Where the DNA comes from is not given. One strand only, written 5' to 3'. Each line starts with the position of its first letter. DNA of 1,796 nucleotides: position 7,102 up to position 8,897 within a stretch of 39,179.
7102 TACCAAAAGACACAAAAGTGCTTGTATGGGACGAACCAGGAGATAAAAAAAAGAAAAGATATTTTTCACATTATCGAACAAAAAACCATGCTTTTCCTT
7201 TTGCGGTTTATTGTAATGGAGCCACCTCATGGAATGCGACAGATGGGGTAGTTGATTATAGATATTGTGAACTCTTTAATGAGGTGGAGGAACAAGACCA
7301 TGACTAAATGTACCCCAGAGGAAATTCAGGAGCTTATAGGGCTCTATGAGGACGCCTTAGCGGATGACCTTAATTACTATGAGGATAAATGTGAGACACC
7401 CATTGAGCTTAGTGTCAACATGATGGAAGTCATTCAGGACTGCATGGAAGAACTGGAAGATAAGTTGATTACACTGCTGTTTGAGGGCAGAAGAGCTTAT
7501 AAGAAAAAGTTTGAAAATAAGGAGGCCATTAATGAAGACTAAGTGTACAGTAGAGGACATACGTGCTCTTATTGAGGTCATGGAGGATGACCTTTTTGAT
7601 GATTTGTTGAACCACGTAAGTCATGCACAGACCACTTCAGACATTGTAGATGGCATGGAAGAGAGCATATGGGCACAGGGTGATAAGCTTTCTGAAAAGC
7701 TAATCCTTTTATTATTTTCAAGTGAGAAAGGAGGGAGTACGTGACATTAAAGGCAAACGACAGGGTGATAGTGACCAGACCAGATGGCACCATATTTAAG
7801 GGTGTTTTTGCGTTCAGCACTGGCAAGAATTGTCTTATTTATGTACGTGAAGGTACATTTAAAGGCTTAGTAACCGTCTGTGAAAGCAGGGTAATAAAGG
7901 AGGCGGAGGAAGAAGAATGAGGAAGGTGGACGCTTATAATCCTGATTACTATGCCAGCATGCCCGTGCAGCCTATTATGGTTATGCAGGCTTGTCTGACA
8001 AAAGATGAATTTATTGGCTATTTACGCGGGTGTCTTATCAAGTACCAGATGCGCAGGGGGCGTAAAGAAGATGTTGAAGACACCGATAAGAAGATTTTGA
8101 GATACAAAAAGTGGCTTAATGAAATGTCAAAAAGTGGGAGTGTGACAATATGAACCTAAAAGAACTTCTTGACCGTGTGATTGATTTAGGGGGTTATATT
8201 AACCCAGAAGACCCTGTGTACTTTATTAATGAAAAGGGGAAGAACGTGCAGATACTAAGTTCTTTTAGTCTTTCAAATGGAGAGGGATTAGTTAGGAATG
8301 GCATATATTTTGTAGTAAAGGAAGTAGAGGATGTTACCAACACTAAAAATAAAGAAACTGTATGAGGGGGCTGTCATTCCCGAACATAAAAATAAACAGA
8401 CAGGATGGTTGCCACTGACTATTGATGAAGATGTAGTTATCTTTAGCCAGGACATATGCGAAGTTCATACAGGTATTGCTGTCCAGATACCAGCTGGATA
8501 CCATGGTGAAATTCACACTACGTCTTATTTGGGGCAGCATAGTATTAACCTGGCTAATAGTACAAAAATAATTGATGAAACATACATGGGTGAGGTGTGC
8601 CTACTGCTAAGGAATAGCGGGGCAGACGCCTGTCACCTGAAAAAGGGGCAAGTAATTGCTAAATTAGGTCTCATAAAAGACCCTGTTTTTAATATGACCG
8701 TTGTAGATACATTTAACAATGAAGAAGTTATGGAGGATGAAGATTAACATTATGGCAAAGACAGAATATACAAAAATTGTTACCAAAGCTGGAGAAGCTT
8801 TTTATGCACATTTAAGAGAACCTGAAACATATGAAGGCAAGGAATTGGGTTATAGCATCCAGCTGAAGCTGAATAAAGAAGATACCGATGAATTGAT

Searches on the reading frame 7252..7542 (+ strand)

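Call 29: search_protein_families(library=pfam, proteins=[window:7252-7542:+], max_evalue=0.1)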
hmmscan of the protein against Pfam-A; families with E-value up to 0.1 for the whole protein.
window:7252-7542:+ (96 aa): 1 family
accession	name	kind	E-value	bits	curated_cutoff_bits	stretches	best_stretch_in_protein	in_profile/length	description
PF05337.16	CSF-1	-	0.052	14.1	25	1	2-70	49-118/140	Macrophage colony stimulating factor-1 (CSF-1)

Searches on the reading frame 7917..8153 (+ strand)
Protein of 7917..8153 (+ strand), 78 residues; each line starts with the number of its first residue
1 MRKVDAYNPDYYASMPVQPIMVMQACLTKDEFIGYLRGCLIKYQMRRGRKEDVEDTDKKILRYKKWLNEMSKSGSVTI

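Call 29: search_protein_families(library=pfam, proteins=[window:7917-8153:+], max_evalue=0.1)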
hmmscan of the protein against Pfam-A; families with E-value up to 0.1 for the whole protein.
window:7917-8153:+ (78 aa): 1 family
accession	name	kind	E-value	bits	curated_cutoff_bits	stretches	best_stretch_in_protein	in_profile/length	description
PF11753.13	DUF3310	-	1.2e-09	38.6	24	1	8-64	3-59/60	Protein of unknwon function (DUF3310)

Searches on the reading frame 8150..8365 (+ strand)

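Call 29: search_protein_families(library=pfam, proteins=[window:8150-8365:+], max_evalue=0.1)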
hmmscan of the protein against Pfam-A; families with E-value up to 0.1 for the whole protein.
window:8150-8365:+ (71 aa): 1 family
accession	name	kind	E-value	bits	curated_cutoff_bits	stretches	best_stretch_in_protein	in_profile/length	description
PF23538.1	Teneurin_ABD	-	0.02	15.4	27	1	16-70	45-98/115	Teneurin antibiotic-binding-like domain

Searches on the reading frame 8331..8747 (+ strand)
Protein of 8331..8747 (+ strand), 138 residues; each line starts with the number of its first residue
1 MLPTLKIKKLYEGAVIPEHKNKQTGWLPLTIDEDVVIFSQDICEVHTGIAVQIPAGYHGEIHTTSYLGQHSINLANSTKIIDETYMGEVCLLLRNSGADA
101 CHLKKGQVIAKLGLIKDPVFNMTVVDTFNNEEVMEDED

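Call 29: search_protein_families(library=pfam, proteins=[window:8331-8747:+], max_evalue=0.1)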
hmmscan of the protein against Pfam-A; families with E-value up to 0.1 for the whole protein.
window:8331-8747:+ (138 aa): 2 families
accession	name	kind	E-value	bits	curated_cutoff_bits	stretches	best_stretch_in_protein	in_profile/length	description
PF00692.24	dUTPase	-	3e-07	30.7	22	1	19-133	8-120/129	dUTPase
PF22769.1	DCD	-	5.3e-05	23.8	27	1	26-112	60-148/153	dCTP deaminase-like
